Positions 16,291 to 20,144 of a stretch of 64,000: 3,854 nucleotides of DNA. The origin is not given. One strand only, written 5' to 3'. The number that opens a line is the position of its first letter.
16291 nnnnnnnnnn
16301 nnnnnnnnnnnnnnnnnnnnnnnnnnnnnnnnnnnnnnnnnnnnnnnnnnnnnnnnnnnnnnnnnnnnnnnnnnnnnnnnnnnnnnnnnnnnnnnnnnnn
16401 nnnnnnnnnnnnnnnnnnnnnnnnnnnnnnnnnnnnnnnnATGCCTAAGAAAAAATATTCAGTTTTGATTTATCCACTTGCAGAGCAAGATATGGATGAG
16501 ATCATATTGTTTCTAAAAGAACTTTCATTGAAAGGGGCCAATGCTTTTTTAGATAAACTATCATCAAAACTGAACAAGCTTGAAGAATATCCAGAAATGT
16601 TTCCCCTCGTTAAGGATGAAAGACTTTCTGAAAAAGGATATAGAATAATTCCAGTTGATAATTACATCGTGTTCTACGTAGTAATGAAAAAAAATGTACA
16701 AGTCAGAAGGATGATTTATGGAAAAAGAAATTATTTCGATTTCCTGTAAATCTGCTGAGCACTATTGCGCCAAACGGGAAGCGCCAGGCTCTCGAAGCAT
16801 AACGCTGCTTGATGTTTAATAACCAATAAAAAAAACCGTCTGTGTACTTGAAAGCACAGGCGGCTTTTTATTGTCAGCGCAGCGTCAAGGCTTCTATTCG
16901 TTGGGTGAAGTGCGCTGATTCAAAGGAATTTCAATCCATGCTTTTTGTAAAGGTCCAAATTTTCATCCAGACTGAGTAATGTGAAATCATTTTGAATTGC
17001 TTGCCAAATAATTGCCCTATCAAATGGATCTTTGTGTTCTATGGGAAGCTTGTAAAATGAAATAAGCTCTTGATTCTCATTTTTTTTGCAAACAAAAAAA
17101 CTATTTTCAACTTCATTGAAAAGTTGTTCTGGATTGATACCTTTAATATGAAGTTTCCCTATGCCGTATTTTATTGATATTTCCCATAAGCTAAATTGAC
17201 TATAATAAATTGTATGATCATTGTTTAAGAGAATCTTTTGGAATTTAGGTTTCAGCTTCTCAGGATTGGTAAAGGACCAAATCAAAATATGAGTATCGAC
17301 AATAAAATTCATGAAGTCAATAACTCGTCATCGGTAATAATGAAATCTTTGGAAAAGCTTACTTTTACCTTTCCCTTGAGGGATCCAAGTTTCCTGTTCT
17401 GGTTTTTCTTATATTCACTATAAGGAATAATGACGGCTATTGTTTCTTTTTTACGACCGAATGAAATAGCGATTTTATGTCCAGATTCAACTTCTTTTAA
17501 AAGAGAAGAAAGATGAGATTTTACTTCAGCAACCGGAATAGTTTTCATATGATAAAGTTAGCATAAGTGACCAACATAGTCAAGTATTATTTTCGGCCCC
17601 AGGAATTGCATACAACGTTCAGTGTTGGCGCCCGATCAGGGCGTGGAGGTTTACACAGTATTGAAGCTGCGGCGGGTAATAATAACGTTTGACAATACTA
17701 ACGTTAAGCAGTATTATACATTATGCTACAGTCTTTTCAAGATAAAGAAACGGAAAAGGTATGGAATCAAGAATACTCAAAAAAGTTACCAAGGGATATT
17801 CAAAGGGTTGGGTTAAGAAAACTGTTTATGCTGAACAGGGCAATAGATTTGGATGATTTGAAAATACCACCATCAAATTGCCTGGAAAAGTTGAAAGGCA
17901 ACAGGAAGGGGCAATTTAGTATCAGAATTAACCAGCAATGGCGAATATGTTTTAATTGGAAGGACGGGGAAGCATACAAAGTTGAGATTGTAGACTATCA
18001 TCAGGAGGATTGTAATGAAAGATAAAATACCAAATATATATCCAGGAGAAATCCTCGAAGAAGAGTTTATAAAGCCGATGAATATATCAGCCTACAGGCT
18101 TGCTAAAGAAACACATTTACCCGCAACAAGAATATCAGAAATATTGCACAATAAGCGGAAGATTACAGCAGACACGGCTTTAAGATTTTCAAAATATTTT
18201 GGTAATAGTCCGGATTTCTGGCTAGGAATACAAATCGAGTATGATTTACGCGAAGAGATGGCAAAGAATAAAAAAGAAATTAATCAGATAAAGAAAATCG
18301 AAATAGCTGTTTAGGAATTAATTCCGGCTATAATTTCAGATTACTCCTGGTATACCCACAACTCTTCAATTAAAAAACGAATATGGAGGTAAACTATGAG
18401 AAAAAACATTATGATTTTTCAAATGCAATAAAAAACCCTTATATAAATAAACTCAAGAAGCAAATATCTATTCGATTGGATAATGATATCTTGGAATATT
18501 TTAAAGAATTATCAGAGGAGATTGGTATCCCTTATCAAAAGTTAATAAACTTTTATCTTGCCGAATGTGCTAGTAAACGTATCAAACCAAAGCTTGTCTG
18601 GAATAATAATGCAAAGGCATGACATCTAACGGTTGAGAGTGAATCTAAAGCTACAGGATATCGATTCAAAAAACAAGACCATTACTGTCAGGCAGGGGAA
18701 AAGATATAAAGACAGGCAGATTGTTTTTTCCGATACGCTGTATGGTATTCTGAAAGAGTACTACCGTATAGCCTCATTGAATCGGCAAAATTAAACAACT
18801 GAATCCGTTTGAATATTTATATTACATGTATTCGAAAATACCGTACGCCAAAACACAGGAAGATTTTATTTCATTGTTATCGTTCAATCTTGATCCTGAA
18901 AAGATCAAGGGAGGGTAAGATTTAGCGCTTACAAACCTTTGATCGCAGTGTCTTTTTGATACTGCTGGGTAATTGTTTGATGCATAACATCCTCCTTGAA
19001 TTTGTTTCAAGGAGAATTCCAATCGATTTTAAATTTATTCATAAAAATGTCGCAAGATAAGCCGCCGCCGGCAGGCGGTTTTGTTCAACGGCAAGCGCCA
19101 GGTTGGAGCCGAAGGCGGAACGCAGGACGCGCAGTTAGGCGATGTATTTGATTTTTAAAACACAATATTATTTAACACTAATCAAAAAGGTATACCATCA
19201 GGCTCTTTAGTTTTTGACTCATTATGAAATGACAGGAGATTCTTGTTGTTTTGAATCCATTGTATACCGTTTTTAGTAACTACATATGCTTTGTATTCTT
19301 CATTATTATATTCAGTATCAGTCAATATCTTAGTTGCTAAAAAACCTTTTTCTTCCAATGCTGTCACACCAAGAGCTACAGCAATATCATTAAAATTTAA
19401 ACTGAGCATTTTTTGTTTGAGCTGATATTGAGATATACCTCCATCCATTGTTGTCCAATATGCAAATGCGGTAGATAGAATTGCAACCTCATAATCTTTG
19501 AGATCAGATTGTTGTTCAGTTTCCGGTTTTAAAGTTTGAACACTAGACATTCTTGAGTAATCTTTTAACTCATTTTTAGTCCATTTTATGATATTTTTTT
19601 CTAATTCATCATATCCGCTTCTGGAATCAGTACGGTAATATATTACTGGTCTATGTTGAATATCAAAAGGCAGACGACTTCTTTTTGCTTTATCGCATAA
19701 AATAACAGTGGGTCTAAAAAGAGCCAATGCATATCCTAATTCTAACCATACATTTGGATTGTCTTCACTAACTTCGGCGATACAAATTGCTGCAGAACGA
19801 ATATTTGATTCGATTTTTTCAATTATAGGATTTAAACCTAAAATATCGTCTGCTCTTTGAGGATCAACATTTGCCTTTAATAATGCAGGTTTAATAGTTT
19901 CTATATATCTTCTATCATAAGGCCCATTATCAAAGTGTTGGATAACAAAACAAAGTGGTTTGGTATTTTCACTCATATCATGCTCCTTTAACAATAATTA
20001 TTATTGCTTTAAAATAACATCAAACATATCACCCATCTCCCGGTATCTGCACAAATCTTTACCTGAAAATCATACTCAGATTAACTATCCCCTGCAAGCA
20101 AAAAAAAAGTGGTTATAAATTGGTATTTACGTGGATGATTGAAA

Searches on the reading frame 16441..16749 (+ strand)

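Call 55: search_protein_families(library=pfam, proteins=[window:16441-16749:+], max_evalue=0.01)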
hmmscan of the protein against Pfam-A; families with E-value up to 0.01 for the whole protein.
window:16441-16749:+ (102 aa): 1 family
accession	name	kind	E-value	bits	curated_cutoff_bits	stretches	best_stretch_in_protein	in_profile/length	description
PF05016.21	ParE_toxin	-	3.4e-11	44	23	1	10-98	3-89/89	ParE toxin of type II toxin-antitoxin system, parDE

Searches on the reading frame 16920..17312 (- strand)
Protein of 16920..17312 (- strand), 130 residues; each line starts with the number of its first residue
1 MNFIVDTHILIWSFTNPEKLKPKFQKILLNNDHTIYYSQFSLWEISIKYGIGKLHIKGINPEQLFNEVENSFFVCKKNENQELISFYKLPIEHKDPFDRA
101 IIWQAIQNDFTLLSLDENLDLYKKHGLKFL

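Call 55: search_protein_families(library=pfam, proteins=[window:16920-17312:-], max_evalue=0.01)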
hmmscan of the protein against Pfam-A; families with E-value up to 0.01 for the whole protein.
window:16920-17312:- (130 aa): 1 family
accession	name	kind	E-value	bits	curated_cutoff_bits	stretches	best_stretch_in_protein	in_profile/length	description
PF01850.27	PIN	-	2.2e-08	35.2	23.6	1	4-122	2-117/120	PIN domain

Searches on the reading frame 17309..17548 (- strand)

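Call 55: search_protein_families(library=pfam, proteins=[window:17309-17548:-], max_evalue=0.01)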
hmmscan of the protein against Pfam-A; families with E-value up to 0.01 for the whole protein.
window:17309-17548:- (79 aa): 1 family
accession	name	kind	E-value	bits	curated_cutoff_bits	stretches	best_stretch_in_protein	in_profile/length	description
PF02604.26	PhdYeFM_antitox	-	2e-09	37.5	29.8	1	1-51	1-50/74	Antitoxin Phd_YefM, type II toxin-antitoxin system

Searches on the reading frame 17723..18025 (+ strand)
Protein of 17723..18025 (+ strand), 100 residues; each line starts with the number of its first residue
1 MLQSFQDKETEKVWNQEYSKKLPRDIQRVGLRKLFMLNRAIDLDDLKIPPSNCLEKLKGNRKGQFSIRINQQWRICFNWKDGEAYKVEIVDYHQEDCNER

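Call 55: search_protein_families(library=pfam, proteins=[window:17723-18025:+], max_evalue=0.01)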
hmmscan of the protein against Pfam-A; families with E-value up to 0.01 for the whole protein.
window:17723-18025:+ (100 aa): 2 families
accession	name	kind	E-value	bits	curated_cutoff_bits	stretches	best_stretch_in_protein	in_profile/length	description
PF05015.19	HigB-like_toxin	-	4.3e-19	69.2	27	1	4-93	2-91/91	RelE-like toxin of type II toxin-antitoxin system HigB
PF06769.20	YoeB_toxin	-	0.0077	16.7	27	0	55-87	42-74/80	YoeB-like toxin of bacterial type II toxin-antitoxin system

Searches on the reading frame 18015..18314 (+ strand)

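Call 55: search_protein_families(library=pfam, proteins=[window:18015-18314:+], max_evalue=0.01)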
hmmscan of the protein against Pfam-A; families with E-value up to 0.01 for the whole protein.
window:18015-18314:+ (99 aa): 4 families
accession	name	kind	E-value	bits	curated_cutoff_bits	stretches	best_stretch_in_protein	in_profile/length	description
PF01381.28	HTH_3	-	8e-07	29.4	23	1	19-69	5-55/55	Helix-turn-helix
PF12844.13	HTH_19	-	4.3e-05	23.8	30.2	1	23-67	12-56/64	Helix-turn-helix domain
PF13443.12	HTH_26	-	9e-05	23.1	22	1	18-66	5-54/63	Cro/C1-type HTH DNA-binding domain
PF04218.19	CENP-B_N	-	0.0067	16.5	21.2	0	28-50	27-49/53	CENP-B N-terminal DNA-binding domain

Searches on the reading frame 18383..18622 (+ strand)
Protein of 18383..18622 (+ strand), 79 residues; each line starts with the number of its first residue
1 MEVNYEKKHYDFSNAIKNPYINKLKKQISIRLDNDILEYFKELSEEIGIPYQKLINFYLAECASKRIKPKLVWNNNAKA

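Call 55: search_protein_families(library=pfam, proteins=[window:18383-18622:+], max_evalue=0.01)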
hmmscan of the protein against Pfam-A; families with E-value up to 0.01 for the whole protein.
window:18383-18622:+ (79 aa): 3 families
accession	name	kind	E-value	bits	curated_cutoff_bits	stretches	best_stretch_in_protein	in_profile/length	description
PF12441.14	CopG_antitoxin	-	1.2e-08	36.1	28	1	10-61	24-78/79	CopG antitoxin of type II toxin-antitoxin system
PF14384.12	BrnA_antitoxin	-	2e-07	31.7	26.1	1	17-61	25-66/68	BrnA antitoxin of type II toxin-antitoxin system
PF12651.13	RHH_3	-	0.00015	22.1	21.6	1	25-55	2-32/44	Ribbon-helix-helix domain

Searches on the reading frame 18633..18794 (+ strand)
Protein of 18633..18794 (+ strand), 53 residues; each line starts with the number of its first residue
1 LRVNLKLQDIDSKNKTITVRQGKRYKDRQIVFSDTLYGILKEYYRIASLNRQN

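Call 55: search_protein_families(library=pfam, proteins=[window:18633-18794:+], max_evalue=0.01)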
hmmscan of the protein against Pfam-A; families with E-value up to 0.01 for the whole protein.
window:18633-18794:+ (53 aa): 1 family
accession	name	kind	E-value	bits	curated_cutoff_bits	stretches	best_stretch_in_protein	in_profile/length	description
PF00589.27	Phage_integrase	-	7.2e-07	29.6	27.1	1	3-48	42-87/172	Phage integrase family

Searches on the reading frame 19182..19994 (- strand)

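Call 43: search_protein_families(library=pfam, proteins=[window:19182-19994:-], max_evalue=0.001)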
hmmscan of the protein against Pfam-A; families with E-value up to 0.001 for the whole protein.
window:19182-19994:- (270 aa): 1 family
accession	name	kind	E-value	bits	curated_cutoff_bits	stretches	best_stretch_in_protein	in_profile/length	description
PF05014.21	Nuc_deoxyrib_tr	-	0.00019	22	28.8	0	51-105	46-102/117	Nucleoside 2-deoxyribosyltransferase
